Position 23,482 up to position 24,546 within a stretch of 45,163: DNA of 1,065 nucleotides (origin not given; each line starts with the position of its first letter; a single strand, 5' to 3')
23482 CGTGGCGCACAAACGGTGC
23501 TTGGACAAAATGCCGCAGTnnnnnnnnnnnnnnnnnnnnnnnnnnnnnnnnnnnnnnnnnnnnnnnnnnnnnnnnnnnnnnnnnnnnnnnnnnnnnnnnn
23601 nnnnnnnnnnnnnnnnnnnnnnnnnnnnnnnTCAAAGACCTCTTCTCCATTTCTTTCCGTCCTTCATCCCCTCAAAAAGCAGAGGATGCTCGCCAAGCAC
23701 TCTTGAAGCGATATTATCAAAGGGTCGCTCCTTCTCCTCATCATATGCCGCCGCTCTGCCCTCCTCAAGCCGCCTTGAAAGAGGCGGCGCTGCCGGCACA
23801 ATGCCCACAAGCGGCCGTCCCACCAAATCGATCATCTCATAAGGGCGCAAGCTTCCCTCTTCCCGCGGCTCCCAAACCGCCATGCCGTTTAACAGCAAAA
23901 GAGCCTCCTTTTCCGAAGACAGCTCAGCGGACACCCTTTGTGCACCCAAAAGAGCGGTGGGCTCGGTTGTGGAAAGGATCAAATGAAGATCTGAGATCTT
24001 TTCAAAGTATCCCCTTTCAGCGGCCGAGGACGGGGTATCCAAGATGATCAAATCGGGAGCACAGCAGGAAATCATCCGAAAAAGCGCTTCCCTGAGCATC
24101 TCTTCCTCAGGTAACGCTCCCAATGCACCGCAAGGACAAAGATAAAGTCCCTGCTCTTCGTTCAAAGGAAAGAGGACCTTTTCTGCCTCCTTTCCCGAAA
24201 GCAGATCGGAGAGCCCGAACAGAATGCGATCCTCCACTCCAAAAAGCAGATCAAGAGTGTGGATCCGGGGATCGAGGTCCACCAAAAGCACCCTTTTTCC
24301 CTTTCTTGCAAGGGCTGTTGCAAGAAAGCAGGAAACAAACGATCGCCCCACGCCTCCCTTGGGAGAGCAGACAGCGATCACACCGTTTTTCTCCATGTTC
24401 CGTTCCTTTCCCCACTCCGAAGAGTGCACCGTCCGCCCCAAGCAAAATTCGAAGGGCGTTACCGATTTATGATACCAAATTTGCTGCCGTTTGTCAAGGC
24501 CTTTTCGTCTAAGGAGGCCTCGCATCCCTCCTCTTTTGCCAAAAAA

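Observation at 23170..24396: Operon of two apparent pseudoenzymes: a MinD-like P-loop protein with Walker-A Lys replaced by Arg, and an MGS-like protein with its catalytic residues replaced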

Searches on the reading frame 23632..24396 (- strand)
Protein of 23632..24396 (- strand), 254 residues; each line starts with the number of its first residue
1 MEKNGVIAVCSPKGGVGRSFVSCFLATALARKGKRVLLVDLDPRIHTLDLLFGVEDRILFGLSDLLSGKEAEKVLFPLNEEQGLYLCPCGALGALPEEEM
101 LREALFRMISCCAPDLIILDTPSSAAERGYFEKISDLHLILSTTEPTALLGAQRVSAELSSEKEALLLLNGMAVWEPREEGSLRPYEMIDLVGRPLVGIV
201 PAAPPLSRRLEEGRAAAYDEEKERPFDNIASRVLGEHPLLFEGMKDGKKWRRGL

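Call 3: search_protein_families(library=pfam, proteins=[window:23632-24396:-], max_evalue=1)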
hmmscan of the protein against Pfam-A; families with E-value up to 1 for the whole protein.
window:23632-24396:- (254 aa): 10 families
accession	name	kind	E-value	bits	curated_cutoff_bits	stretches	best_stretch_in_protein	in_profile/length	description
PF01656.29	CbiA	-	1.3e-13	51.5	25.4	1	7-213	1-122/125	CobQ/CobB/MinD/ParA nucleotide binding domain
PF13614.12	AAA_31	-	6e-11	43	27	1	6-47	3-44/177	AAA domain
PF10609.15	ParA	-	6.3e-11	42.6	27.1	1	6-64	5-56/246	NUBPL iron-transfer P-loop NTPase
PF00142.24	Fer4_NifH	-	6.1e-08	32.9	25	1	12-53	7-48/271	4Fe-4S iron sulfur cluster binding proteins, NifH/frxC family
PF09140.17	MipZ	-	6.1e-07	29.4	20.7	1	6-80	2-74/262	ATPase MipZ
PF02374.21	ArsA_ATPase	-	9.6e-07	28.7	24.3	1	10-48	6-43/305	Anion-transporting ATPase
PF06564.18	CBP_BcsQ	-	4.7e-05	23.5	21.3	1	8-93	5-88/234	Cellulose biosynthesis protein BcsQ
PF16575.11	CLP1_P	-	0.055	13.7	26.6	1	15-43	4-32/188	mRNA cleavage and polyadenylation factor CLP1 P-loop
PF07015.17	VirC1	-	0.14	11.9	24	1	6-42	3-39/231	VirC1 protein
PF01861.22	BpsA_C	-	0.37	10.5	27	1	25-48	59-82/243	Branched-chain polyamine synthase A C-terminal domain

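Call 4: search_protein_families(library=ncbifam, proteins=[window:23632-24396:-], max_evalue=1)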
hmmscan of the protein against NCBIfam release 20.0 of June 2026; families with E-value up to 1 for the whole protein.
window:23632-24396:- (254 aa): 33 families (the best 25 are shown)
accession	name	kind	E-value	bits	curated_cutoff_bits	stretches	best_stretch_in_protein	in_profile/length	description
TIGR01968.1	minD_bact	equivalog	4.1e-22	78.8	212.9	1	6-239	3-242/261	septum site-determining protein MinD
TIGR03815.1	CpaE_hom_Actino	equivalog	7.8e-18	64.7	154.45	1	5-235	112-338/340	septum site-determining protein Ssd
TIGR03029.1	EpsG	equivalog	1.5e-13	50.6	313.8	1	3-125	102-224/274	chain length determinant protein tyrosine kinase EpsG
TIGR01969.1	minD_arch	subfamily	5.1e-13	48.8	201.75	1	6-216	2-210/251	cell division ATPase MinD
TIGR03371.1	cellulose_yhjQ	equivalog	1.7e-12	47.4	157.85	1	6-160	3-162/246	cellulose biosynthesis protein BcsQ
NF008079.0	PRK10818.1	equivalog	3.6e-12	46.2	508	1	6-90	4-89/270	septum site-determining protein MinD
NF041546.1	ParA_partition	equivalog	8.2e-11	41.8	180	1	6-44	1-39/203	ParA family partition ATPase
NF047398.1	AAA_KGGVGR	domain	9.5e-11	42.4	90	1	6-70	4-69/190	KGGVGR-motif variant AAA ATPase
TIGR01007.1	eps_fam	subfamily_domain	1.5e-10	41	108.05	1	4-122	17-136/204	polysaccharide biosynthesis tyrosine autokinase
NF008568.0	PRK11519.1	equivalog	2e-09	36.2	1068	1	3-123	525-645/720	tyrosine-protein kinase Wzc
NF007350.0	PRK09841.1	equivalog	2.2e-09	36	1248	1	3-124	530-651/726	tyrosine-protein kinase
NF041136.1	MrpORP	equivalog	1.5e-08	34.3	450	1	6-57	7-58/365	iron-sulfur cluster carrier protein MrpORP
TIGR01005.1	eps_transp_fam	subfamily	5.6e-08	31.4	411.7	1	3-124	546-666/754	exopolysaccharide transport protein family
TIGR03018.1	pepcterm_TyrKin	hypoth_equivalog_domain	9.5e-08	31.6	230.65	1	3-146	34-183/207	XrtA-associated tyrosine autokinase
TIGR03453.1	partition_RepA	equivalog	1.8e-07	30.3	348.45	1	2-55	102-154/387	plasmid partitioning protein RepA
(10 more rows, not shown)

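Call 8: find_homologous_proteins(query=window:23632-24396:-, max_evalue=0.001)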
Query window:23632-24396:- (254 aa): 63 proteins with E <= 0.001 among 8000 candidates.
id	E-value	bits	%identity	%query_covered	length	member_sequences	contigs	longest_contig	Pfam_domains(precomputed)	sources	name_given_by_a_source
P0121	4.6e-163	558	100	100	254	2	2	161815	PF00142.25,PF10609.16,PF01656.30,PF13614.13,PF09140.18,PF02374.22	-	-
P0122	6.3e-64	234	52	100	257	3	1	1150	PF10609.16,PF01656.30,PF13614.13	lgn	-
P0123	1.4e-57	213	48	99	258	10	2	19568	PF10609.16,PF01656.30,PF13614.13,PF06564.19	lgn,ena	-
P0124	1.5e-20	92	35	80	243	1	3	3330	PF10609.16,PF01656.30,PF13614.13,PF09140.18,PF06564.19,PF02374.22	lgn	-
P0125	2.1e-20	91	35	80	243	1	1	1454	PF10609.16,PF01656.30,PF13614.13,PF09140.18,PF06564.19,PF02374.22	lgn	-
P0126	2.1e-20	91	34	80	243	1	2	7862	PF10609.16,PF01656.30,PF13614.13,PF09140.18,PF06564.19,PF02374.22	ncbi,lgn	-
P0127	2.2e-20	91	32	93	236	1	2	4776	PF10609.16,PF01656.30,PF13614.13,PF09140.18,PF06564.19,PF02374.22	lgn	-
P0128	2.9e-20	91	34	80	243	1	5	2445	PF10609.16,PF01656.30,PF13614.13,PF09140.18,PF06564.19,PF02374.22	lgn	-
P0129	4.6e-17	80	33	93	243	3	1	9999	PF00142.25,PF10609.16,PF01656.30,PF13614.13,PF09140.18,PF06564.19,PF02374.22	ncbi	-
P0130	3.5e-8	51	38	46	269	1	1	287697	PF10609.16,PF01656.30,PF13614.13,PF09140.18,PF06564.19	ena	-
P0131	2.9e-7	48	39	47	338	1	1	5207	PF00142.25,PF10609.16,PF01656.30,PF13614.13,PF09140.18,PF06564.19,PF02374.22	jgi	jgi:chromosome partitioning protein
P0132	3.4e-7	48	35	46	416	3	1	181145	PF10609.16,PF01656.30,PF13614.13,PF02374.22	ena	-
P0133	4.3e-7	48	34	46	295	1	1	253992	PF10609.16,PF01656.30,PF13614.13,PF02374.22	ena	-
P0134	1.4e-6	46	29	69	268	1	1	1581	PF00142.25,PF10609.16,PF01656.30,PF13614.13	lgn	-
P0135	3.0e-6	45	40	45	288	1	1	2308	PF10609.16,PF01656.30,PF13614.13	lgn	-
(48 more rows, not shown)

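Call 16: find_encoding_contigs(protein=P0129, flank=6000, max_places=2)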
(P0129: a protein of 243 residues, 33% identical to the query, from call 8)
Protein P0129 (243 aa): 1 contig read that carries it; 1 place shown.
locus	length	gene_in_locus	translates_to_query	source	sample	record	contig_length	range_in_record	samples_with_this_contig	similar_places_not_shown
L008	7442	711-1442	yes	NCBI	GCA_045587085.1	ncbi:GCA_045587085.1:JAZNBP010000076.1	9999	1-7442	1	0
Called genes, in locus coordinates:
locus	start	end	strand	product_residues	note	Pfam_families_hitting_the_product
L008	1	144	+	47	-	?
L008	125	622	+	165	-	PF06695:Sm_multidrug_ex, PF09335:VTT_dom (weak)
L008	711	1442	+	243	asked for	PF00142:Fer4_NifH (faint), PF01656:CbiA, PF02374:ArsA_ATPase, PF06564:CBP_BcsQ (weak), PF09140:MipZ (weak), PF10609:ParA, PF13614:AAA_31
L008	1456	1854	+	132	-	PF02142:MGS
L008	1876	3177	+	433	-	PF01409:tRNA-synt_2d (faint), PF13393:tRNA-synt_His, PF00587:tRNA-synt_2b, PF00152:tRNA-synt_2 (faint), PF03129:HGTP_anticodon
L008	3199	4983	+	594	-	PF01336:tRNA_anti-codon, PF00152:tRNA-synt_2, PF02938:GAD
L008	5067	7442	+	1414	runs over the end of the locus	PF00404:Dockerin_1, PF25023:TEN_YD-shell (weak), PF05593:RHS_repeat, PF25023:TEN_YD-shell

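Call 17: find_encoding_contigs(protein=P0127, flank=6000, max_places=2)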
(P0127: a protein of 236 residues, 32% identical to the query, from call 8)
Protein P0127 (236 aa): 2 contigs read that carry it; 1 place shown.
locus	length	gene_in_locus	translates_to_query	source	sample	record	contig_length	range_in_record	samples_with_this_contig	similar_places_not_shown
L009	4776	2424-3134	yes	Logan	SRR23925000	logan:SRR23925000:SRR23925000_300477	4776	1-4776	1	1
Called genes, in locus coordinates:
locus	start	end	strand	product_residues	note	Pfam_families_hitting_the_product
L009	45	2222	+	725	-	PF03717:PBP_dimer, PF00905:Transpeptidase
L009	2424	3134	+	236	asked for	PF01656:CbiA, PF02374:ArsA_ATPase (weak), PF06564:CBP_BcsQ (faint), PF09140:MipZ (weak), PF10609:ParA, PF13614:AAA_31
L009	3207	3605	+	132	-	PF02142:MGS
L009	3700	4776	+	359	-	?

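Call 29: search_protein_families(library=pfam, proteins=[L009:3700-4776:+], max_evalue=0.001)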
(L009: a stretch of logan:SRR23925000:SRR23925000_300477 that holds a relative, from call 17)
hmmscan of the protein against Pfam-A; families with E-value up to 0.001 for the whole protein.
L009:3700-4776:+ (359 aa): 5 families
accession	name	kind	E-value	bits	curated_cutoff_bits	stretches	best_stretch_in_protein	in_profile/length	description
PF00248.27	Aldo_ket_red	-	1.1e-42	146.6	24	1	16-280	2-289/291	Aldo/keto reductase family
PF13187.11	Fer4_9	-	2.2e-08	34.4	27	1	291-359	1-49/52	4Fe-4S dicluster domain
PF13183.11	Fer4_8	-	2e-05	25.5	27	1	291-359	4-66/68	4Fe-4S dicluster domain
PF13534.11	Fer4_17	-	6.6e-05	23.8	22.2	1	292-359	2-58/61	4Fe-4S dicluster domain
PF00037.32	Fer4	-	0.0003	20.9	21.1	0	346-358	7-19/24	4Fe-4S binding domain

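Call 32: search_solved_structures(query=window:23632-24396:-, max_evalue=0.001, show_alignments=2)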
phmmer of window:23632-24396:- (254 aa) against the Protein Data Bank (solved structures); distinct sequences matched with E-value up to 0.001: 42.
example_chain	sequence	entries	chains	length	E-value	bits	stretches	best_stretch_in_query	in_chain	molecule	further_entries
4v03_A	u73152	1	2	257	5.8e-22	81.4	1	6-237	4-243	SITE-DETERMINING PROTEIN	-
4v02_A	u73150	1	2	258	7.5e-21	77.8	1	6-237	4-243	SITE-DETERMINING PROTEIN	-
3q9l_A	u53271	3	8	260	4e-13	52.4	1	6-237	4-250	Septum site-determining protein minD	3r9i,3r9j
1ion_A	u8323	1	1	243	1.7e-12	50.4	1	6-221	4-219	PROBABLE CELL DIVISION INHIBITOR MIND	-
6z0p_A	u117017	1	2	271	1.6e-11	47.2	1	3-123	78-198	BceF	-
1g3q_A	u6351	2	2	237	9.8e-11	44.6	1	6-221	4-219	CELL DIVISION INHIBITOR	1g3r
6riq_C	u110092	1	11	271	1.8e-10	43.7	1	6-236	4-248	Site-determining protein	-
4rz2_A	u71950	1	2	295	3.5e-10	42.8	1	6-155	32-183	Site-determining protein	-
1wcv_1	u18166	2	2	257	4.8e-10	42.4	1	7-126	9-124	SEGREGATION PROTEIN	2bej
9nbl_A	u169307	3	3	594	2e-09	40.3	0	12-55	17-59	Arsenite transporter ATPase-like protein,arsA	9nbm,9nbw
4rz3_A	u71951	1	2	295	4.5e-09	39.2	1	6-155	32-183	Site-determining protein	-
2bek_A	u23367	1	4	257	6.3e-09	38.7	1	7-126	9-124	SEGREGATION PROTEIN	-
5j1j_A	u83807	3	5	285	2.9e-08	36.5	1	5-157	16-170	Site-determining protein | Transcriptional antiactivator FleN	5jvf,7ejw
9nbo_A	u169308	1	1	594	4.4e-08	35.9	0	12-55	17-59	Arsenite transporter ATPase-like protein,arsA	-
1f48_A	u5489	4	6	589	4.7e-08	35.8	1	12-46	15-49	ARSENITE-TRANSLOCATING ATPASE | ARSENICAL PUMP-DRIVING ATPASE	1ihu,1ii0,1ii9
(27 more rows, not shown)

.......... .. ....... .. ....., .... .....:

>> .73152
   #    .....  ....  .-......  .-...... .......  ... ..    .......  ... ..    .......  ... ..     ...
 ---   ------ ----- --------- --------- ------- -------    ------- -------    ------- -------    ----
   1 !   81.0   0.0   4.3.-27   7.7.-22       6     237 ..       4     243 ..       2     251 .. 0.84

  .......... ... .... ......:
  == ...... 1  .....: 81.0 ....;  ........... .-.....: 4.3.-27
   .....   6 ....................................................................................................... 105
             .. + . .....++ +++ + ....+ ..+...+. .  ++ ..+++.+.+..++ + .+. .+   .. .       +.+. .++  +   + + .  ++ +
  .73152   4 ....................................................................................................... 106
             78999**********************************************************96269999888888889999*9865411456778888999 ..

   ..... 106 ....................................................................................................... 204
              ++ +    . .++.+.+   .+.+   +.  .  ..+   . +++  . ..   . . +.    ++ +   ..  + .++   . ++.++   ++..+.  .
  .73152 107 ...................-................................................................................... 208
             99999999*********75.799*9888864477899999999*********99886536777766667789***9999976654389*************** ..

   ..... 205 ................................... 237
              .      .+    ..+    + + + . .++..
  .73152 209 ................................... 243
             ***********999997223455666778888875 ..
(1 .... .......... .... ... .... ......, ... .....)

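Call 36: search_protein_families(library=ncbifam, proteins=[L009:2424-3134:+, L008:711-1442:+], max_evalue=1e-10)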
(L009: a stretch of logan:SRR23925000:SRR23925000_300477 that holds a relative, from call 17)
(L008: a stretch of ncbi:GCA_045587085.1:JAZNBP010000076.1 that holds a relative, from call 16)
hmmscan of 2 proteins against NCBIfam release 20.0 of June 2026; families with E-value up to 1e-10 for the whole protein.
L009:2424-3134:+ (236 aa): 5 families
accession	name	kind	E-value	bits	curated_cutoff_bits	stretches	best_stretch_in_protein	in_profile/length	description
TIGR01968.1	minD_bact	equivalog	8.4e-40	136.8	212.9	1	3-210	2-211/261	septum site-determining protein MinD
TIGR01969.1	minD_arch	subfamily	3.2e-29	101.9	201.75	1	4-211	2-207/251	cell division ATPase MinD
NF008079.0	PRK10818.1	equivalog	1.1e-24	87.3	508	1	1-207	1-220/270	septum site-determining protein MinD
TIGR03815.1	CpaE_hom_Actino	equivalog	5.7e-21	75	154.45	1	2-208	111-315/340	septum site-determining protein Ssd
NF041546.1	ParA_partition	equivalog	1.4e-11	44.3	180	0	4-41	1-38/203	ParA family partition ATPase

L008:711-1442:+ (243 aa): 7 families
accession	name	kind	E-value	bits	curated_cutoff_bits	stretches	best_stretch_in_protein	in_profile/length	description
TIGR01968.1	minD_bact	equivalog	1.9e-46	158.6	212.9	1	3-241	2-247/261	septum site-determining protein MinD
TIGR01969.1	minD_arch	subfamily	1.1e-32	113.2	201.75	1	5-235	3-235/251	cell division ATPase MinD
NF008079.0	PRK10818.1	equivalog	6.7e-23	81.4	508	1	1-235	1-251/270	septum site-determining protein MinD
NF041546.1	ParA_partition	equivalog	2.3e-13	50.2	180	0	6-41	3-38/203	ParA family partition ATPase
TIGR03371.1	cellulose_yhjQ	equivalog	2.6e-12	46.7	157.85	1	3-172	2-180/246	cellulose biosynthesis protein BcsQ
TIGR01007.1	eps_fam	subfamily_domain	4.3e-12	46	108.05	1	3-134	18-155/204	polysaccharide biosynthesis tyrosine autokinase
TIGR03815.1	CpaE_hom_Actino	equivalog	6.8e-12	45.2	154.45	1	2-228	111-334/340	septum site-determining protein Ssd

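Call 50: predict_structure(alignment_id=A3)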
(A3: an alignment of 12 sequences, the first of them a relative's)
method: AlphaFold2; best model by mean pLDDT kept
length: 254 residues; sequences in the alignment: 12
mean_pLDDT: 85.0   pTM: 0.87
mean pLDDT of the five models: 85.0, 85.0, 84.4, 83.1, 82.8
residues with pLDDT >= 90: 133; 70-90: 89; 50-70: 29; < 50: 3
segments of 3 or more residues with pLDDT < 50: 1-3
pLDDT, mean of each block of 10 residues (from residue 1): 74 90 94 95 83 69 92 88 89 88 94 95 87 91 92 91 90 72 82 93 75 72 88 91 63 59
secondary structure, 60 per line:
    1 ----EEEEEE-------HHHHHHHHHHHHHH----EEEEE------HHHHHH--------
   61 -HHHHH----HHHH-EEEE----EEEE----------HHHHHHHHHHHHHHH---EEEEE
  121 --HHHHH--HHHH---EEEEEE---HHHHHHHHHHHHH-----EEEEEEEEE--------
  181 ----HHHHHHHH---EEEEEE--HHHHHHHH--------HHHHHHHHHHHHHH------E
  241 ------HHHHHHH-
elements in order: E5-10 H18-31 E36-40 H47-52 H62-66 H71-74 E76-79 E84-87 H98-112 E116-120 H123-127 H130-133 E137-142 H146-158 E164-172 H185-192 E196-201 H204-211 H220-233 H247-253

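Call 56: fold_search(model_id=the predicted structure, library=pdb)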
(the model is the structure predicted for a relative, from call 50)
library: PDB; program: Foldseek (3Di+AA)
matches with E <= 10: 1397; with E <= 0.001: 294
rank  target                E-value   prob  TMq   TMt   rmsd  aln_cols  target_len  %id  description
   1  4v03_A                1.7e-14  1.00  0.75  0.81   3.2       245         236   26  MinD cell division protein, Aquifex aeolicus (released 2015-01-14)
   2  4v03_B                2.7e-14  1.00  0.76  0.81   3.0       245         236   26  MinD cell division protein, Aquifex aeolicus (released 2015-01-14)
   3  4rz3_A                2.0e-13  1.00  0.71  0.74   3.8       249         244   23  Crystal structure of the MinD-like ATPase FlhG (released 2015-03-04)
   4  4v02_B                2.3e-13  1.00  0.77  0.81   3.0       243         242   26  MinC:MinD cell division protein complex, Aquifex aeolicus (released 2015-01-14)
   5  4v02_A                2.6e-13  1.00  0.78  0.81   2.9       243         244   27  MinC:MinD cell division protein complex, Aquifex aeolicus (released 2015-01-14)
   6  3r9j_B                2.7e-13  1.00  0.77  0.78   3.2       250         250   23  4.3A resolution structure of a MinD-MinE(I24N) protein complex (released 2011-08-17)
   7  3r9j_A                2.7e-13  1.00  0.77  0.78   3.4       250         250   24  4.3A resolution structure of a MinD-MinE(I24N) protein complex (released 2011-08-17)
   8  3q9l_A                5.0e-13  1.00  0.80  0.79   3.0       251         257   23  The structure of the dimeric E.coli MinD-ATP complex (released 2011-01-26)
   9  3r9i_B                1.4e-12  1.00  0.79  0.79   3.0       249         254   24  2.6A resolution structure of MinD complexed with MinE (12-31) peptide (released 2011-08-17)
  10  6riq_C                5.4e-12  1.00  0.79  0.79   2.9       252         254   20  MinCD filament from Pseudomonas aeruginosa (released 2019-06-19)
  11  1g3q                  5.4e-12  1.00  0.70  0.75   4.7       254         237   22  CRYSTAL STRUCTURE ANALYSIS OF PYROCOCCUS FURIOSUS CELL DIVISION ATPASE MIND (released 2001-04-21)
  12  7ejw_B                6.1e-12  1.00  0.70  0.68   3.8       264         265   23  Crystal structure of FleN in complex with FleQ AAA+ doamain (released 2021-12-22)
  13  5j1j_B                1.0e-11  1.00  0.70  0.72   4.1       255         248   24  Structure of FleN-AMPPNP complex (released 2017-03-29)
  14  1ion                  1.4e-11  1.00  0.68  0.71   5.0       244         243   24  THE SEPTUM SITE-DETERMINING PROTEIN MIND COMPLEXED WITH MG-ADP FROM PYROCOCCUS HORIKOSHII OT3 (released 2001-09-26)
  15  4rz2_A                2.7e-11  1.00  0.70  0.69   7.9       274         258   23  Crystal structure of the MinD-like ATPase FlhG (released 2015-03-04)
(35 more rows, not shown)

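Call 58: find_homologous_proteins(query=A4, max_evalue=1e-10)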
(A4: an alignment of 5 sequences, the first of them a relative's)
Query A4 (5 sequences) (254 aa, profile of the alignment): 31 proteins with E <= 1e-10 among 8000 candidates.
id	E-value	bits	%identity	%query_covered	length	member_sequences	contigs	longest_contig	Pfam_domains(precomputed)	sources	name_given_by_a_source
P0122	1.6e-120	419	52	100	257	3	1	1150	PF10609.16,PF01656.30,PF13614.13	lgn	-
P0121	2.2e-115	402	100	100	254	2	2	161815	PF00142.25,PF10609.16,PF01656.30,PF13614.13,PF09140.18,PF02374.22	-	-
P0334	1.3e-110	387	35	95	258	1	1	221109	PF10609.16,PF01656.30,PF13614.13,PF06564.19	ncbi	-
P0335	7.0e-87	309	40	100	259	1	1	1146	PF10609.16,PF01656.30,PF13614.13,PF06564.19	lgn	-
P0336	2.3e-75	271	36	96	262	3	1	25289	PF10609.16,PF01656.30,PF13614.13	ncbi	-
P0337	4.5e-73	264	45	100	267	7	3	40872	PF10609.16,PF01656.30,PF13614.13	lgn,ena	-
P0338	8.4e-73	263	35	98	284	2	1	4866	PF10609.16,PF01656.30,PF13614.13,PF09140.18,PF06564.19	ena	-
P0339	2.8e-67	245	43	85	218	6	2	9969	-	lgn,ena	-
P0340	6.6e-40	155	31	93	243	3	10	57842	PF00142.25,PF10609.16,PF01656.30,PF13614.13,PF09140.18,PF06564.19,PF02374.22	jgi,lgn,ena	-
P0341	3.3e-36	143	30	96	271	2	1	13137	PF00142.25,PF10609.16,PF01656.30,PF13614.13,PF09140.18,PF02374.22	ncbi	-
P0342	1.6e-35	141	30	96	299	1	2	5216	PF00142.25,PF10609.16,PF01656.30,PF13614.13,PF09140.18,PF02374.22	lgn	-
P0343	4.6e-35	139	32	96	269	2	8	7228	PF00142.25,PF10609.16,PF01656.30,PF13614.13,PF09140.18,PF02374.22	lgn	-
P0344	5.5e-35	139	30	96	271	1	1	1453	PF00142.25,PF10609.16,PF01656.30,PF13614.13,PF09140.18,PF02374.22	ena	-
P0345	2.7e-33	133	29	96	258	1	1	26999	PF10609.16,PF01656.30,PF13614.13,PF06564.19,PF02374.22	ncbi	-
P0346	9.9e-31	125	30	91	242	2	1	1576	PF10609.16,PF01656.30,PF13614.13,PF06564.19,PF02374.22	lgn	-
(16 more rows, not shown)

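Call 63: find_encoding_contigs(protein=P0337, flank=7000, max_places=2)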
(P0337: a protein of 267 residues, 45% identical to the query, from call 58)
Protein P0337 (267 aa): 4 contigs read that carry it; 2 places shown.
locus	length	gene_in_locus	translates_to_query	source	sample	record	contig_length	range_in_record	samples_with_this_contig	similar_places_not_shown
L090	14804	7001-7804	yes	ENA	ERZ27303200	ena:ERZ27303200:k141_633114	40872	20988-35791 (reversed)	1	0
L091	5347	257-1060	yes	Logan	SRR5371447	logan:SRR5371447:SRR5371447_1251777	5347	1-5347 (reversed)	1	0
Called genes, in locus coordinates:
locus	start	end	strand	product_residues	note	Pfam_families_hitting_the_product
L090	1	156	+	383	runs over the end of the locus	PF00929:RNase_T (weak)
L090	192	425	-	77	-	PF20076:DUF6472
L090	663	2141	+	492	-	PF01522:Polysacc_deac_1 (weak)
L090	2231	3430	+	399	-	PF03315:SDH_beta, PF03313:SDH_alpha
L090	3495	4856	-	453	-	-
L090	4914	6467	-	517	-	-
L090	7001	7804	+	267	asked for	PF10609:ParA, PF01656:CbiA, PF13614:AAA_31 (weak)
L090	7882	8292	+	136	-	PF02142:MGS (weak)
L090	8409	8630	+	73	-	-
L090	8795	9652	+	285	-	PF01026:TatD_DNase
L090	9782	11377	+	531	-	PF01554:MatE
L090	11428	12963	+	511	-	PF07690:MFS_1 (weak), PF13347:MFS_2, PF03209:PUCC (weak), PF07690:MFS_1, PF13347:MFS_2, PF07690:MFS_1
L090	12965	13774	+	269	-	PF03009:GDPD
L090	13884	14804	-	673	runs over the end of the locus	PF02065:Melibiase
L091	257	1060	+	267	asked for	PF10609:ParA, PF01656:CbiA, PF13614:AAA_31 (weak)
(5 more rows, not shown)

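Call 64: find_encoding_contigs(protein=P0336, flank=7000, max_places=1)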
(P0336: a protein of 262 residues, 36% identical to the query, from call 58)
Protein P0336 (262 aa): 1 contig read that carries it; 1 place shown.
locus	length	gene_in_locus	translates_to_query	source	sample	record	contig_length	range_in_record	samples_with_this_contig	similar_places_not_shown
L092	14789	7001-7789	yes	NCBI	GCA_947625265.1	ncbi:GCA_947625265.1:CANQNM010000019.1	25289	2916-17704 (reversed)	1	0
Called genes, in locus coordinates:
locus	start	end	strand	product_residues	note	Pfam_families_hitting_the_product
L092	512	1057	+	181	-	-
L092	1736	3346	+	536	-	PF04542:Sigma70_r2, PF04545:Sigma70_r4 (faint), PF08281:Sigma70_r4_2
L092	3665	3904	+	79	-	PF14287:DUF4368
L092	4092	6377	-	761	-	PF00112:Peptidase_C1 (weak)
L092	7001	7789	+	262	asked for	PF01656:CbiA, PF10609:ParA (weak), PF13614:AAA_31 (weak)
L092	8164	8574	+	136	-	PF02142:MGS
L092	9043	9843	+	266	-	PF00497:SBP_bac_3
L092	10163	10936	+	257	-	PF00528:BPD_transp_1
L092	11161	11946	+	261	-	PF02463:SMC_N, PF00005:ABC_tran, PF13304:AAA_21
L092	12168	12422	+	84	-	PF13508:Acetyltransf_7, PF00583:Acetyltransf_1, PF13673:Acetyltransf_10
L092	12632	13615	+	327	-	PF01381:HTH_3, PF12844:HTH_19, PF13560:HTH_31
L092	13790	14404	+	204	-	PF12844:HTH_19, PF13560:HTH_31 (weak), PF01381:HTH_3, PF13443:HTH_26 (weak)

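Call 67: search_protein_families(library=padloc, proteins=[window:23632-24396:-], max_evalue=0.01)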
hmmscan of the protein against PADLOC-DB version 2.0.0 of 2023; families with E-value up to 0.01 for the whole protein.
window:23632-24396:- (254 aa): 2 families
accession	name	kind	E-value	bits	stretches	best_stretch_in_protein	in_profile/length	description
PDLC04559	PDC-M28B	-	2.2e-09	34.9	1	6-42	130-166/438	-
PDLC04560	PDC-M28B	-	0.0006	17.3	1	11-66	21-77/327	-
